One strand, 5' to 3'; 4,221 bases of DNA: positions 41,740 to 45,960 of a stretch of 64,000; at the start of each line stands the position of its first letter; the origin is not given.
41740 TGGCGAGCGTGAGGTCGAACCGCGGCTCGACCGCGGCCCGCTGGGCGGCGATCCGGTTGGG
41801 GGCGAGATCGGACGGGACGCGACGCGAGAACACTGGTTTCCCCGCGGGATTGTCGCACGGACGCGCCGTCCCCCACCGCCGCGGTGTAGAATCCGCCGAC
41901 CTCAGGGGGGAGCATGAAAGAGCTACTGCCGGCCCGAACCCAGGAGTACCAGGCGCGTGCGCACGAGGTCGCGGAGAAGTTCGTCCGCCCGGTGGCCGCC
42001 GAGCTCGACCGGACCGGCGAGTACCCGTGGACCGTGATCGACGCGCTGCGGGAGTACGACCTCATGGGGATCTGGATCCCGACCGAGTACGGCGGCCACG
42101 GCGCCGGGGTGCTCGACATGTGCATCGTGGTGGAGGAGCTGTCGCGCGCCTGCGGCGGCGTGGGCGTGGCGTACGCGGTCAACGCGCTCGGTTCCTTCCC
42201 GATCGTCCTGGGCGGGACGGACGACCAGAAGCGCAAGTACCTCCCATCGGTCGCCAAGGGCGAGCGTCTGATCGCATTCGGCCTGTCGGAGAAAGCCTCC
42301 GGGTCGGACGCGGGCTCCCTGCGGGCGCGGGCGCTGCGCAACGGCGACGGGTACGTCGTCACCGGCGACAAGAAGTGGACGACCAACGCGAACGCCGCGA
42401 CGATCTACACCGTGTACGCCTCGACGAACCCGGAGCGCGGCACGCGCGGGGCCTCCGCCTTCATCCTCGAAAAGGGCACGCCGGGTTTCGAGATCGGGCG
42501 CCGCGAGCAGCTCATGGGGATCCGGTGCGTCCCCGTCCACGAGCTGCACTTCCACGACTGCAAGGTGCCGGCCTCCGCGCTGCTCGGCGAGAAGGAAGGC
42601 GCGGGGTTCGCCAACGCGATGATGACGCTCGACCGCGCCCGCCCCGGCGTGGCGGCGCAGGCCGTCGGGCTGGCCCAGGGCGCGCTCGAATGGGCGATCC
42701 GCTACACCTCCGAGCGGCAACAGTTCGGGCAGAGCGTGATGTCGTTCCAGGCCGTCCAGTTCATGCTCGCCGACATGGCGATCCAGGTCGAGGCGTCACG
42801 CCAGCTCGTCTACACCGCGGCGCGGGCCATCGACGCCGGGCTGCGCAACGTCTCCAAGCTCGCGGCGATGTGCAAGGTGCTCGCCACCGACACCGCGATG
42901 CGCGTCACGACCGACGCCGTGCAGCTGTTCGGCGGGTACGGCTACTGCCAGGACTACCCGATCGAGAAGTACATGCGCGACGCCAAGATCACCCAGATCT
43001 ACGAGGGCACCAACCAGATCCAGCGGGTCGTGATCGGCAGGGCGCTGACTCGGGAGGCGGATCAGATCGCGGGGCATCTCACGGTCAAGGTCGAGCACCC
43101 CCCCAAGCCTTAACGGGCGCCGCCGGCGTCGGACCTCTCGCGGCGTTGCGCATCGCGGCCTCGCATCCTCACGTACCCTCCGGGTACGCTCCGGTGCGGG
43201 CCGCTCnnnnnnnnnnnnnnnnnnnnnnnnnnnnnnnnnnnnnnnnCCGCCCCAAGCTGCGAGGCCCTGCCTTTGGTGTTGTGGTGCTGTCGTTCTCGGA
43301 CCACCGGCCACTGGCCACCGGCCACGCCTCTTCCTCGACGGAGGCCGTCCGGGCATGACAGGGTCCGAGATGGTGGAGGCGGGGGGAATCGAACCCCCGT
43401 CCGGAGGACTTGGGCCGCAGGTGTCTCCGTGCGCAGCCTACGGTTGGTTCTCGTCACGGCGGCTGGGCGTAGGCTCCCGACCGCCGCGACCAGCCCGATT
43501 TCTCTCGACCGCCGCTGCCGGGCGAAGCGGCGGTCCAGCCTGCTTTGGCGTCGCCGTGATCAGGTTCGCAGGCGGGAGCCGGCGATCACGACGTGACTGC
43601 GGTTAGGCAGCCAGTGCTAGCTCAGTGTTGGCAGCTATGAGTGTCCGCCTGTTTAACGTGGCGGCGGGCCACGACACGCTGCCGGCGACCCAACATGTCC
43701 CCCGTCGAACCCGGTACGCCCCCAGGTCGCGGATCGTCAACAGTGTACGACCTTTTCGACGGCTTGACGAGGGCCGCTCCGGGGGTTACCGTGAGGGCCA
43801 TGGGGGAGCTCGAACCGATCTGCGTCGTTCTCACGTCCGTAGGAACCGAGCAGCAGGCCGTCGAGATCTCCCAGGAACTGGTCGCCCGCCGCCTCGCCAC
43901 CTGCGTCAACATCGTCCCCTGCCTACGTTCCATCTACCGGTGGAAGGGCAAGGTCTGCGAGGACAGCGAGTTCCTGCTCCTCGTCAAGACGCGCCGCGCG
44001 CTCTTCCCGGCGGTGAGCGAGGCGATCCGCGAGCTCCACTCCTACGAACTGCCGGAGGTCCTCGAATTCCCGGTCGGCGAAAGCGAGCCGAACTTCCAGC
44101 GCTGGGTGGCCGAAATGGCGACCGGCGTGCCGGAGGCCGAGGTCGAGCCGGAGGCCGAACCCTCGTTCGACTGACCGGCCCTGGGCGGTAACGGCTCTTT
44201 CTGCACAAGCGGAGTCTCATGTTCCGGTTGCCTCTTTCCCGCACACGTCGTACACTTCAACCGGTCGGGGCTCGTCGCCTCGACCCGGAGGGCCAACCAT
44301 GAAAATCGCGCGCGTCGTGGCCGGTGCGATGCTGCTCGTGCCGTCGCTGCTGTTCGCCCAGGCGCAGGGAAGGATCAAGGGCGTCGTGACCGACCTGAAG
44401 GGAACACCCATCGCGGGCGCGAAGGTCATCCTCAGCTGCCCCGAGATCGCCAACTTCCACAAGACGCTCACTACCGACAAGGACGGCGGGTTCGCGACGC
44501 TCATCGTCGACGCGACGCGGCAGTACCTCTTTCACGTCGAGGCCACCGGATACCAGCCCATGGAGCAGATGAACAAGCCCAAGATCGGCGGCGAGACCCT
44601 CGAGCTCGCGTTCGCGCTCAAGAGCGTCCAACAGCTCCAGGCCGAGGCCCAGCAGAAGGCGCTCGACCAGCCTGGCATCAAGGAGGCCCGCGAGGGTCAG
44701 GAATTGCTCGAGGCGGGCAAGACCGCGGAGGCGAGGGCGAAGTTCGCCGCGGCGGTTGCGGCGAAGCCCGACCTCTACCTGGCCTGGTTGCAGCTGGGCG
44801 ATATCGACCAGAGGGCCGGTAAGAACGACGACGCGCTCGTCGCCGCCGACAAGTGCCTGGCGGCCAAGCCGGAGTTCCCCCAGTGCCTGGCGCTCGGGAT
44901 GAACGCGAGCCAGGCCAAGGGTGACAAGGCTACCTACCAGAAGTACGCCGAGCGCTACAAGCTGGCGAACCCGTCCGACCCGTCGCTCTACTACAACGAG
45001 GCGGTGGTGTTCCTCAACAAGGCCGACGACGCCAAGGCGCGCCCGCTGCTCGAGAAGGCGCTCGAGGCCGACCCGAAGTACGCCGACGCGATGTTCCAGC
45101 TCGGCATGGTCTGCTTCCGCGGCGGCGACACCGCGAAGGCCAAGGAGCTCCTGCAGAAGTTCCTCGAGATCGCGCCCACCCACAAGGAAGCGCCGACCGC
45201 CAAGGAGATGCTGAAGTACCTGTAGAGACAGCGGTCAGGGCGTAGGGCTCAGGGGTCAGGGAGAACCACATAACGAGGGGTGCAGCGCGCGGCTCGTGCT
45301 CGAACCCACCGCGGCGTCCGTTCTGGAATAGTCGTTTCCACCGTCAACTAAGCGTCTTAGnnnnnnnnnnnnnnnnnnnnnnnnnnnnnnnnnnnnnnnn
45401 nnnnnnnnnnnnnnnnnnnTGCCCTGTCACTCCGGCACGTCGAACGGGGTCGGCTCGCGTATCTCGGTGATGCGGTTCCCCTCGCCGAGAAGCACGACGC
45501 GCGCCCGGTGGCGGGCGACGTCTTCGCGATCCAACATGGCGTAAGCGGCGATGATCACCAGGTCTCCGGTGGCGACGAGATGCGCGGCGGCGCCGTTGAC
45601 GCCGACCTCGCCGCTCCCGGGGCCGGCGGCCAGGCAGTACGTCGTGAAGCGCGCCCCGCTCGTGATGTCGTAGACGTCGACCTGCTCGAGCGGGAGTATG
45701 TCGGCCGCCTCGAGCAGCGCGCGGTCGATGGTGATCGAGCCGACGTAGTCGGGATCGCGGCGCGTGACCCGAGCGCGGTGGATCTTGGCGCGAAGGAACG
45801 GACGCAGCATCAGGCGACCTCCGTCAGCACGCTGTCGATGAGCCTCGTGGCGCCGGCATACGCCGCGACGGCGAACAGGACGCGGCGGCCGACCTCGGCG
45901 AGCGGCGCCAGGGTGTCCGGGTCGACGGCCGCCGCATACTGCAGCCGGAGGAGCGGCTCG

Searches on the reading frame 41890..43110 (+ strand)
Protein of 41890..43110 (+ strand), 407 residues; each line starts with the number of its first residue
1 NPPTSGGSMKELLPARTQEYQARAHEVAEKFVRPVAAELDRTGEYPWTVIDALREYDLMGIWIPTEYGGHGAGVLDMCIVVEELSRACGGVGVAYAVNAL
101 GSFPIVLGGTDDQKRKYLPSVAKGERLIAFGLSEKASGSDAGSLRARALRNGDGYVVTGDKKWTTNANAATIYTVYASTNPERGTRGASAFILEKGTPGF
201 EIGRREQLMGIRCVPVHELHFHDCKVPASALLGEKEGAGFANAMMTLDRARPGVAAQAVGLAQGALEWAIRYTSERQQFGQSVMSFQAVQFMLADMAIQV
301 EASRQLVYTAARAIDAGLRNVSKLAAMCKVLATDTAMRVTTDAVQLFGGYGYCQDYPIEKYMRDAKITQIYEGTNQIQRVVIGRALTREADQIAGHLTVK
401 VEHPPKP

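Call 28: search_protein_families(library=pfam, proteins=[window:41890-43110:+])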
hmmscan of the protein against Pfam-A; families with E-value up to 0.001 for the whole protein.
window:41890-43110:+ (407 aa): 5 families
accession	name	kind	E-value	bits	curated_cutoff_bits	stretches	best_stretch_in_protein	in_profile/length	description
PF00441.29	Acyl-CoA_dh_1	-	1.9e-48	164.8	22.4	1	237-386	1-149/150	Acyl-CoA dehydrogenase, C-terminal domain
PF02771.21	Acyl-CoA_dh_N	-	2.6e-31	108.8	22.9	1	17-125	4-113/113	Acyl-CoA dehydrogenase, N-terminal domain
PF08028.16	Acyl-CoA_dh_2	-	4.9e-24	85.6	22.7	1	254-375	3-133/134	Acyl-CoA dehydrogenase, C-terminal domain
PF02770.24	Acyl-CoA_dh_M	-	5.3e-22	78.2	33.3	1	129-224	1-97/97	Acyl-CoA dehydrogenase, middle domain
PF22924.1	ACOX_C_alpha1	-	6.8e-09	36.2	27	1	247-386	4-168/169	Acyl-CoA oxidase, C-alpha1 domain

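Call 38: find_related_loci(query=window:41890-43110:+, collection=metagenome_contigs, flank=2500)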
Query window:41890-43110:+ (407 aa) in metagenome_contigs; peptide patterns used: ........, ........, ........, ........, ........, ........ (x = any residue, [..] = any of these).
600 stretches matched a pattern (row limit reached: there are more); 596 encode a relative of the query (tblastn E <= 1e-3); the best 80 are kept; 80 distinct loci.
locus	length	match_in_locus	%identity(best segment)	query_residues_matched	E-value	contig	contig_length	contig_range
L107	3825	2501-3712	89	2-406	0e+0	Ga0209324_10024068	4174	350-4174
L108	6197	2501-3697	84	8-406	0e+0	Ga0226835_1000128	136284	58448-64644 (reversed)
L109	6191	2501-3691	84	9-405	0e+0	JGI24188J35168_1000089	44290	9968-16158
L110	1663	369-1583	74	3-407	0e+0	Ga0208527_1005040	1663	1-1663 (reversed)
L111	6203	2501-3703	73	6-406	0e+0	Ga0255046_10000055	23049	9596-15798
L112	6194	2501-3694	73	9-406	0e+0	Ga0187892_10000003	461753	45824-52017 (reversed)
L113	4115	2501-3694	72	8-405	0e+0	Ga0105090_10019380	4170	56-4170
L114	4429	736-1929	71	8-405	0e+0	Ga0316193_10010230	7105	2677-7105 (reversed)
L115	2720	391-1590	71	6-405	0e+0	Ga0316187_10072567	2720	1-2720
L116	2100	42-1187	73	9-390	0e+0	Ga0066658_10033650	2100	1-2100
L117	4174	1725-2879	71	7-390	0e+0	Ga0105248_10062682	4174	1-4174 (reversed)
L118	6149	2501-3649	71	9-390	0e+0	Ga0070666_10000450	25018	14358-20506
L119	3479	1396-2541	70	8-389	0e+0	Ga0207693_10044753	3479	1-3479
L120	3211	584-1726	70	9-389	0e+0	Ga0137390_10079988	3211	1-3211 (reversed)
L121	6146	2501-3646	70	8-389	0e+0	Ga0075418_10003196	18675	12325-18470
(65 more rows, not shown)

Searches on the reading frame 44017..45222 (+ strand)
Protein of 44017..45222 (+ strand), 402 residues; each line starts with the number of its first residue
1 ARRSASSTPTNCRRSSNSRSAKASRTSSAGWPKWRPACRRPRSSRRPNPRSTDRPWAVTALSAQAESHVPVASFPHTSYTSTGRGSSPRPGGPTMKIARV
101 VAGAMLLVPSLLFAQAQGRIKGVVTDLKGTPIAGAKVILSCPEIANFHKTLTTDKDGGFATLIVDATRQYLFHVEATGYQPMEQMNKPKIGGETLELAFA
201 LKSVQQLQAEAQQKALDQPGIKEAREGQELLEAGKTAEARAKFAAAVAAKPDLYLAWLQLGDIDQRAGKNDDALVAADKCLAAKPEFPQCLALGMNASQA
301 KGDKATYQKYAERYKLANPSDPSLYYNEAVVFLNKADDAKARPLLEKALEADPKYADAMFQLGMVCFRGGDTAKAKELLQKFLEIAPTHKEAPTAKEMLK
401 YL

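Call 28: search_protein_families(library=pfam, proteins=[window:44017-45222:+])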
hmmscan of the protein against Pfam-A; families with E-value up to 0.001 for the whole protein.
window:44017-45222:+ (402 aa): 14 families
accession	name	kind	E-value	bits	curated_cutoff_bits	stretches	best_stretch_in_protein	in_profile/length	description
PF07719.23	TPR_2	-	1.3e-15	56.6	27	1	356-389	1-34/34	Tetratricopeptide repeat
PF14559.12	TPR_19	-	5.6e-13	49.4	25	1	339-391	8-60/68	Tetratricopeptide repeat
PF13432.12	TPR_16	-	1.8e-12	47.9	32.7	2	328-388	3-63/65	Tetratricopeptide repeat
PF13181.12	TPR_8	-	4e-12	45.7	25.7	1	356-389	1-34/34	Tetratricopeptide repeat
PF13428.12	TPR_14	-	3.9e-11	42.9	23.5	0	325-363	4-42/44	Tetratricopeptide repeat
PF13620.12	CarboxypepD_reg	-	2.3e-09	37.9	32.3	1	120-201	2-81/82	Carboxypeptidase regulatory-like domain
PF13431.12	TPR_17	-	2.6e-08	33.9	24.4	1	344-376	1-33/34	Tetratricopeptide repeat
PF13424.12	TPR_12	-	3.1e-08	34.1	30.1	1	324-386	5-75/77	Tetratricopeptide repeat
PF00515.34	TPR_1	-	2.8e-07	30.5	27.8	0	356-389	1-34/34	Tetratricopeptide repeat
PF13414.12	TPR_11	-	2.8e-06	27.4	26.8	0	345-365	17-37/42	TPR repeat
PF23914.1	TPR_CcmH_CycH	-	3.6e-06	27.3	42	0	314-389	77-154/158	Cytochrome c-type biogenesis protein H TPR domain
PF13174.12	TPR_6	-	3.8e-06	27.6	26.3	1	357-388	1-32/33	Tetratricopeptide repeat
PF13371.12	TPR_9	-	4.4e-06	27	35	1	336-399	9-72/73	Tetratricopeptide repeat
PF13715.12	CarbopepD_reg_2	-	0.0001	22.7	32.2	1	120-204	1-79/88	CarboxypepD_reg-like domain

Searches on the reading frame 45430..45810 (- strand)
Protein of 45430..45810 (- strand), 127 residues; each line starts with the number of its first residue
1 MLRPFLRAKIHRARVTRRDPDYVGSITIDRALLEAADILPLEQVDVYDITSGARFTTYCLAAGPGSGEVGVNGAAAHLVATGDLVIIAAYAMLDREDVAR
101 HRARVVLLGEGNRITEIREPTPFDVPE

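Call 93: search_protein_families(library=pfam, proteins=[window:45430-45810:-])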
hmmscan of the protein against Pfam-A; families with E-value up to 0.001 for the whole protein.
window:45430-45810:- (127 aa): 1 family
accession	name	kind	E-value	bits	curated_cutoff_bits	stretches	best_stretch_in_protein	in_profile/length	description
PF02261.22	Asp_decarbox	-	3.7e-43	146.5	25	1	1-114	1-114/115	Aspartate decarboxylase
